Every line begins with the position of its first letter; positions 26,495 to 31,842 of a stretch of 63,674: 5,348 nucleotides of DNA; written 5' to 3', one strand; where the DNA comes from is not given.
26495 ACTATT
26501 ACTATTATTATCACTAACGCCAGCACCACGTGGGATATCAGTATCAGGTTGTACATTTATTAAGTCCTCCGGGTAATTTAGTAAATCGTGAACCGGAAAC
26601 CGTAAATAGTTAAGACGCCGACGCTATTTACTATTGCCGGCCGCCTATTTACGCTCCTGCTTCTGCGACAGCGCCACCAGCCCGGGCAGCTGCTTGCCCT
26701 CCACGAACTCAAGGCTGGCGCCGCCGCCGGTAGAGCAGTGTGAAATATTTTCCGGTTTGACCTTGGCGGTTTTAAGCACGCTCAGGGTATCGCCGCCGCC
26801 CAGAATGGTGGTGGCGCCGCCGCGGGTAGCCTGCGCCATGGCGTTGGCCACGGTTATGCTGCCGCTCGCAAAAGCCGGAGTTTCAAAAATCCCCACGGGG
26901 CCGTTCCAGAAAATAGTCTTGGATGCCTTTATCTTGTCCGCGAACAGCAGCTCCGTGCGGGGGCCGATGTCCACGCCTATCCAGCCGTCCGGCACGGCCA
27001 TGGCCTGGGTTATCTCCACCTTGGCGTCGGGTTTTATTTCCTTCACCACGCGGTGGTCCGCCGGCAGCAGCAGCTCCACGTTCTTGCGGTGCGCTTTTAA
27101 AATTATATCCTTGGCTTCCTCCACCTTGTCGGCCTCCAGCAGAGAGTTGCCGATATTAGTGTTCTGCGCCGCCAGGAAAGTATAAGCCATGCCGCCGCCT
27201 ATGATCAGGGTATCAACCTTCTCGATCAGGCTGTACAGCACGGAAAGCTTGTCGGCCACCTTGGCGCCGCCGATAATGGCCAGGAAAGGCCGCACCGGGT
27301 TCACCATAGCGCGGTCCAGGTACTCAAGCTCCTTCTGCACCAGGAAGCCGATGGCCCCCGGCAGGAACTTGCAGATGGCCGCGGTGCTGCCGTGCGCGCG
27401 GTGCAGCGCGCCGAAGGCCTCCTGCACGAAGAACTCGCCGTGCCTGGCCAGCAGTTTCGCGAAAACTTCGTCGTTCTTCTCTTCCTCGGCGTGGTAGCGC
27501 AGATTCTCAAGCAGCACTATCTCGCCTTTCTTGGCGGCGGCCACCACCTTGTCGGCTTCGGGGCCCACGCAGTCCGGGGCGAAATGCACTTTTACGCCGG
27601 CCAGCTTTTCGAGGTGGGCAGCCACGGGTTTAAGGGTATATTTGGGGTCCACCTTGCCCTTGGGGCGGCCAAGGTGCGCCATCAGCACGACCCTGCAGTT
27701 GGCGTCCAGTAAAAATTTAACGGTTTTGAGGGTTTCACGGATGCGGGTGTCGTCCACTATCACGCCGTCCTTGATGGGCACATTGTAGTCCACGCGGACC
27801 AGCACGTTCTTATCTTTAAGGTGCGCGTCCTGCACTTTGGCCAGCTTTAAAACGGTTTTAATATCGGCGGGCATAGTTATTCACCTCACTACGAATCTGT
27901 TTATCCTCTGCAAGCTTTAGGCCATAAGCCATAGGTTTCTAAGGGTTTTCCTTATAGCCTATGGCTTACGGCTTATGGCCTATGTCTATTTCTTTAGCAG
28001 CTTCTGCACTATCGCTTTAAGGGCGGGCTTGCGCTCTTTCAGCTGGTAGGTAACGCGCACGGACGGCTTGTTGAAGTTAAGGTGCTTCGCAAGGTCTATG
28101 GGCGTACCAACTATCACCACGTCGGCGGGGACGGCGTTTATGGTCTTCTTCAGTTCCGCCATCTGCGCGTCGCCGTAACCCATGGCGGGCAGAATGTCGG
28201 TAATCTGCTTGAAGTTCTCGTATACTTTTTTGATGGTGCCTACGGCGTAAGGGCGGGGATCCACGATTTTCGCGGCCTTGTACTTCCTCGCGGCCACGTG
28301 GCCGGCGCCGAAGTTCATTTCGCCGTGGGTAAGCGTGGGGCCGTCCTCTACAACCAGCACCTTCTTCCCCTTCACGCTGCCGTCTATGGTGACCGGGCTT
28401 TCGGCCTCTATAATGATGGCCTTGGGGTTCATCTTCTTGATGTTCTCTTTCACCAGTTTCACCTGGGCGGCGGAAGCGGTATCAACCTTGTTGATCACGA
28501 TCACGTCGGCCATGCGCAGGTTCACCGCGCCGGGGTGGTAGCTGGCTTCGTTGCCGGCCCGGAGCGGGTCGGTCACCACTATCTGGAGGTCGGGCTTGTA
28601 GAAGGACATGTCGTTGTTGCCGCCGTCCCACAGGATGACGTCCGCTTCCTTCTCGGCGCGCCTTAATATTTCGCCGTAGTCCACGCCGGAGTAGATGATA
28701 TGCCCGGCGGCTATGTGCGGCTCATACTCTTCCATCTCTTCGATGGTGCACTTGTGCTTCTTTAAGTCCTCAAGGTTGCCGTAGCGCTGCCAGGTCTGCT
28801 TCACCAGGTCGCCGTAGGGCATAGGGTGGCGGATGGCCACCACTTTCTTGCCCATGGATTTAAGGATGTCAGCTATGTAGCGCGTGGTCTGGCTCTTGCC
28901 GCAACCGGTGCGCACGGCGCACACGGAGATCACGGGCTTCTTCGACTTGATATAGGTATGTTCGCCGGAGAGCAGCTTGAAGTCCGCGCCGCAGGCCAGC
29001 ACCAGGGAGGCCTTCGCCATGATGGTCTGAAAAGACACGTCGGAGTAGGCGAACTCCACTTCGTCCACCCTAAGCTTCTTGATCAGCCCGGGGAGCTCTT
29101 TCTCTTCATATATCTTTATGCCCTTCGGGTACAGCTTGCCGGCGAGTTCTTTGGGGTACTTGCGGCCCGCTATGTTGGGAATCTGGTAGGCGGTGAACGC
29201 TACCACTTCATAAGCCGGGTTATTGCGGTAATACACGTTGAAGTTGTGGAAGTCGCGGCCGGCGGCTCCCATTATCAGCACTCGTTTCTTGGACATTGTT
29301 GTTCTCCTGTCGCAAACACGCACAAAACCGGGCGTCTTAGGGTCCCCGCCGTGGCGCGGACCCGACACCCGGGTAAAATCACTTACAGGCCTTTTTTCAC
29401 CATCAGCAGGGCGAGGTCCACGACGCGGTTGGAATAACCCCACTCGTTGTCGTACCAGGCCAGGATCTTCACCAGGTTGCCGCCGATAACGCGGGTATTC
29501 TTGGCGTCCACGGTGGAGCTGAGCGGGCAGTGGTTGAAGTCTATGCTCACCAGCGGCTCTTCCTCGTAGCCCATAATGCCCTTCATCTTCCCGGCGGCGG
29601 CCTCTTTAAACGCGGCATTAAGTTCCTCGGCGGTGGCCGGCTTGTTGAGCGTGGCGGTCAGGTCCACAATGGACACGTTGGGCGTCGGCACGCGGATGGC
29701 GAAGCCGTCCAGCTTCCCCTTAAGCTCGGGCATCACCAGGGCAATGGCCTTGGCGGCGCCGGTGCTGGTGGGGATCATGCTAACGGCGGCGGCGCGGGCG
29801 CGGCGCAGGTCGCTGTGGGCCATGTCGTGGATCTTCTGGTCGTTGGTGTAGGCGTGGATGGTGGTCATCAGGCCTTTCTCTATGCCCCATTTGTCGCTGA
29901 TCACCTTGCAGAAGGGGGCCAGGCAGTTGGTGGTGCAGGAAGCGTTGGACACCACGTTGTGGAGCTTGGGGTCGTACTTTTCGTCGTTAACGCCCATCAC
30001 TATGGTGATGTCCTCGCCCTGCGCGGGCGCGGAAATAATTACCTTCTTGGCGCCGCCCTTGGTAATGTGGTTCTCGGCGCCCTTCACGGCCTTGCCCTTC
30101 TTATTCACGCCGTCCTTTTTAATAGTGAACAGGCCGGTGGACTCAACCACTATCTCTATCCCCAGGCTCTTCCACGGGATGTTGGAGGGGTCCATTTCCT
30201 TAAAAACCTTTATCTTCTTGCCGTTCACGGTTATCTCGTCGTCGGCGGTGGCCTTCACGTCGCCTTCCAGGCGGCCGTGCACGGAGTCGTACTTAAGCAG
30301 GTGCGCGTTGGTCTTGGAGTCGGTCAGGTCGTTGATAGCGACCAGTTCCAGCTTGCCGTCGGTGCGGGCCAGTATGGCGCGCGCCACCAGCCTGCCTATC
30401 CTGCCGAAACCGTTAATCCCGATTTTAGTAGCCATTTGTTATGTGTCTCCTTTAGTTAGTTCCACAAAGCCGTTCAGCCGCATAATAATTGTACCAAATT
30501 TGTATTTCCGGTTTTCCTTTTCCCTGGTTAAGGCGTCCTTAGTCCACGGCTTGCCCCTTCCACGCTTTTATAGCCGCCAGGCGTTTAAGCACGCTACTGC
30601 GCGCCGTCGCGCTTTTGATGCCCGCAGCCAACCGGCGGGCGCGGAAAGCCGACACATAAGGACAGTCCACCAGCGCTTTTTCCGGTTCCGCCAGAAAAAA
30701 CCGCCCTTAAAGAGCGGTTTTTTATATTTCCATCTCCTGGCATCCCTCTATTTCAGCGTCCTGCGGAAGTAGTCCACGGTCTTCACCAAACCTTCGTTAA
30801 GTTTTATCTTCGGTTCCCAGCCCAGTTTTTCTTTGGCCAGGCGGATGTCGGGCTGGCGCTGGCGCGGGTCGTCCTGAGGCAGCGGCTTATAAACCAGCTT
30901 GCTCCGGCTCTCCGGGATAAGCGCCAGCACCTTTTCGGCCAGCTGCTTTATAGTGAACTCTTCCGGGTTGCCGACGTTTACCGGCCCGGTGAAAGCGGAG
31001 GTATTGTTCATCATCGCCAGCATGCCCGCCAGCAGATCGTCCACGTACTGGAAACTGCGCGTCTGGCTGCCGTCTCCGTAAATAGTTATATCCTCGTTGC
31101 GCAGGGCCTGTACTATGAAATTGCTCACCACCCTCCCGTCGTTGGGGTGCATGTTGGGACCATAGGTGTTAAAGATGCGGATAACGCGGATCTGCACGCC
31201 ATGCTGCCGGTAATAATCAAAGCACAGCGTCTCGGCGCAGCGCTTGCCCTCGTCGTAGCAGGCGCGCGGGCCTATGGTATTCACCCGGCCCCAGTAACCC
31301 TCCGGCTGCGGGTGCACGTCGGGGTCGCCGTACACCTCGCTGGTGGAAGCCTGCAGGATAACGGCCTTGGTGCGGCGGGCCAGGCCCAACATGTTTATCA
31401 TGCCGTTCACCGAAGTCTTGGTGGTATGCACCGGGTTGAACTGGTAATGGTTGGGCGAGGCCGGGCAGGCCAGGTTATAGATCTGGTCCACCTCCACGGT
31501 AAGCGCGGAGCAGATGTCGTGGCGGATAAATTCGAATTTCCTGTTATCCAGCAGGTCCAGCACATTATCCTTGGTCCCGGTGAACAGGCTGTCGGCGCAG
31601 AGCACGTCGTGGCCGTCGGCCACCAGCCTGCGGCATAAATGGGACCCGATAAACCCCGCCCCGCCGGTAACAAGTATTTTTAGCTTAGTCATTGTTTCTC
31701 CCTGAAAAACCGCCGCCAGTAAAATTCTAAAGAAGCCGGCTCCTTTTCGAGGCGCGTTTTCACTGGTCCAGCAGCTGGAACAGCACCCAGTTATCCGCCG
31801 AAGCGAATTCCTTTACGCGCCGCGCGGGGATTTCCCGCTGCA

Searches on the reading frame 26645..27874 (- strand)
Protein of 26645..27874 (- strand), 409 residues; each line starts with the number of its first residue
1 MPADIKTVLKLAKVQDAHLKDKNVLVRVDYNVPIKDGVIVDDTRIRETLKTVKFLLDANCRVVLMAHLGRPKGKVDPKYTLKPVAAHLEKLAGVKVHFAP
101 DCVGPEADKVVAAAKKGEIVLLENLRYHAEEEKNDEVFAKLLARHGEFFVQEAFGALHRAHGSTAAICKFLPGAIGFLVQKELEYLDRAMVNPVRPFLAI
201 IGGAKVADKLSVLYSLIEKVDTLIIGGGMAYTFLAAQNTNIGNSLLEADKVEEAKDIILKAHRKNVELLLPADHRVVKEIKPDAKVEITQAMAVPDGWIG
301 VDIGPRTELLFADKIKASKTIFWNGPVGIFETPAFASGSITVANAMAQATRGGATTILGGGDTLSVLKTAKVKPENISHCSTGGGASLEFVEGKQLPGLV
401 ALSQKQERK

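Call 33: search_protein_families(library=pfam, proteins=[window:26645-27874:-], max_evalue=0.1)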
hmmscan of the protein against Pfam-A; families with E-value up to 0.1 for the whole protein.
window:26645-27874:- (409 aa): 1 family
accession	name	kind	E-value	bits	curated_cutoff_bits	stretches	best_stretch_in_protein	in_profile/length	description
PF00162.24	PGK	-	6e-147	490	27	1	14-394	1-379/379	Phosphoglycerate kinase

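Call 52: find_homologous_proteins(query=window:26645-27874:-, max_evalue=1e-50)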
Query window:26645-27874:- (409 aa): 8000 proteins with E <= 1e-50 among 8000 candidates; the best 120 are listed.
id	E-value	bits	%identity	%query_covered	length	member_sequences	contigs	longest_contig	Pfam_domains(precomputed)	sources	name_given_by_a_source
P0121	1.3e-265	899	100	100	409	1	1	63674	PF00162.25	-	-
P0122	1.9e-244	829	93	99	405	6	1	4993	PF00162.25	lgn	-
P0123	1.1e-241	820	91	99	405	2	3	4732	PF00162.25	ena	-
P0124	1.8e-241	819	90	99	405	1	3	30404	PF00162.25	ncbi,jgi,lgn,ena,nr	ncbi:MAG TPA: phosphoglycerate kinase [Elusimicrobiales bacterium]|nr:phosphoglycerate kinase [Elusi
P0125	4.8e-241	818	91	99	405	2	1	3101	PF00162.25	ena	-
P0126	6.4e-241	817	91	99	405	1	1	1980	PF00162.25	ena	-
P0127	9.3e-241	817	91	99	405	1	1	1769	PF00162.25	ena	-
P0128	9.3e-241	817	91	99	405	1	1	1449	PF00162.25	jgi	-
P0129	1.5e-240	816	91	99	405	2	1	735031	PF00162.25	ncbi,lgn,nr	ncbi:MAG: phosphoglycerate kinase [Elusimicrobiales bacterium]|nr:phosphoglycerate kinase [Elusimicr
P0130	3.1e-240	815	91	99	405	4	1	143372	PF00162.25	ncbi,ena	-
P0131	6.8e-240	814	91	99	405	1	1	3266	PF00162.25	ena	-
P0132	2.2e-239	812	91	99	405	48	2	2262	PF00162.25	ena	-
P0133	3.1e-239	812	90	99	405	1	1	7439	PF00162.25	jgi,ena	-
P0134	3.3e-239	812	90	99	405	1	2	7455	PF00162.25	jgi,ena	-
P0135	7.3e-239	811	90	99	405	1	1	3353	PF00162.25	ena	-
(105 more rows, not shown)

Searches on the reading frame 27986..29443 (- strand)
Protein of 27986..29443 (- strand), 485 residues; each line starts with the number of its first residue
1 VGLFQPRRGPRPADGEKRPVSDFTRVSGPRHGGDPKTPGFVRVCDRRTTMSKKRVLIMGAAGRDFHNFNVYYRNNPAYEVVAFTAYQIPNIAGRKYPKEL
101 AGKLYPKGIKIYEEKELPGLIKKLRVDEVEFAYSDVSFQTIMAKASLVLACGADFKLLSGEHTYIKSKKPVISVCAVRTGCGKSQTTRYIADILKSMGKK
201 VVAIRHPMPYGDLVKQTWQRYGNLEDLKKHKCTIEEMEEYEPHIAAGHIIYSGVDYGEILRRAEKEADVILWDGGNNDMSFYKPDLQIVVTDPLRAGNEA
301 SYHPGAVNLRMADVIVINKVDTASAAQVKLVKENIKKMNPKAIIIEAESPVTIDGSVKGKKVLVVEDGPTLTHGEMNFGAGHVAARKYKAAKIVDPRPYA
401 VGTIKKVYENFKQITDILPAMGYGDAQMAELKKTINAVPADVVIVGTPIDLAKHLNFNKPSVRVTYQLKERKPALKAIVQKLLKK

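Call 33: search_protein_families(library=pfam, proteins=[window:27986-29443:-], max_evalue=0.1)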
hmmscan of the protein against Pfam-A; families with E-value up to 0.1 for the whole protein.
window:27986-29443:- (485 aa): 3 families
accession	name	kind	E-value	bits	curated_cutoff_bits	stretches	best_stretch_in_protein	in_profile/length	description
PF02492.25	cobW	-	5.7e-06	26.5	20.7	1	282-345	113-179/180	CobW/HypB/UreG, nucleotide-binding domain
PF02606.20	LpxK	-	0.043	13.3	27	0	162-204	28-71/328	Tetraacyldisaccharide-1-P 4'-kinase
PF00009.33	GTP_EFTU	-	0.059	13.4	26.5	0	308-428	119-175/188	Elongation factor Tu GTP binding domain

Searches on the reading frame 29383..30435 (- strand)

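Call 6: search_protein_families(library=pfam, proteins=[window:29383-30435:-])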
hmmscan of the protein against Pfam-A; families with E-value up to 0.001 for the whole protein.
window:29383-30435:- (350 aa): 2 families
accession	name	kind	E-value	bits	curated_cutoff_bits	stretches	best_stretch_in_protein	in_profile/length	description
PF02800.25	Gp_dh_C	-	6.9e-68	227.6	24.4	1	172-328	1-158/158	Glyceraldehyde 3-phosphate dehydrogenase, C-terminal domain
PF00044.30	Gp_dh_N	-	7.4e-40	135.8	31.7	1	4-104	2-99/101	Glyceraldehyde 3-phosphate dehydrogenase, NAD binding domain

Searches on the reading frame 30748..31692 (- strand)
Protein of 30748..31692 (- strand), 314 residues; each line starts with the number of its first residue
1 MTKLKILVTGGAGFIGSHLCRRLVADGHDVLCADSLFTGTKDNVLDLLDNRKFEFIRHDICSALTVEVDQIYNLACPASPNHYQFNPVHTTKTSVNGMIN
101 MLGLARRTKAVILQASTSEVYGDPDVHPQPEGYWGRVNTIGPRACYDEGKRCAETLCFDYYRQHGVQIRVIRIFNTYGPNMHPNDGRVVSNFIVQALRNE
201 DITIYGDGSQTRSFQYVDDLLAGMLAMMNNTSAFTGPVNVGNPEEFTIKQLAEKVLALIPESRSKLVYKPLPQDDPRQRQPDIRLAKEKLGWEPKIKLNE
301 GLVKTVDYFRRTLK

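Call 6: search_protein_families(library=pfam, proteins=[window:30748-31692:-])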
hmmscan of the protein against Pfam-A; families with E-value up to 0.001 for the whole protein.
window:30748-31692:- (314 aa): 6 families
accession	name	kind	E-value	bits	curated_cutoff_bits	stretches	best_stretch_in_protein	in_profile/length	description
PF16363.11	GDP_Man_Dehyd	-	1.2e-50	173.3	27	1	7-304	1-331/332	GDP-mannose 4,6 dehydratase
PF01370.27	Epimerase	-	2.7e-48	164.9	20.9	1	6-241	1-240/240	NAD dependent epimerase/dehydratase family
PF01073.25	3Beta_HSD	-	9.1e-09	35.2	22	1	7-226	1-228/280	3-beta hydroxysteroid dehydrogenase/isomerase family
PF04321.23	RmlD_sub_bind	-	8.5e-08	32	27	1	5-265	2-237/287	RmlD substrate binding domain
PF07993.18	NAD_binding_4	-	3.5e-07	30.1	20.1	0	62-191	83-219/258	Male sterility protein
PF02719.21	Polysacc_synt_2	-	1.5e-06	28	20.2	0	141-261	133-249/293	Polysaccharide biosynthesis protein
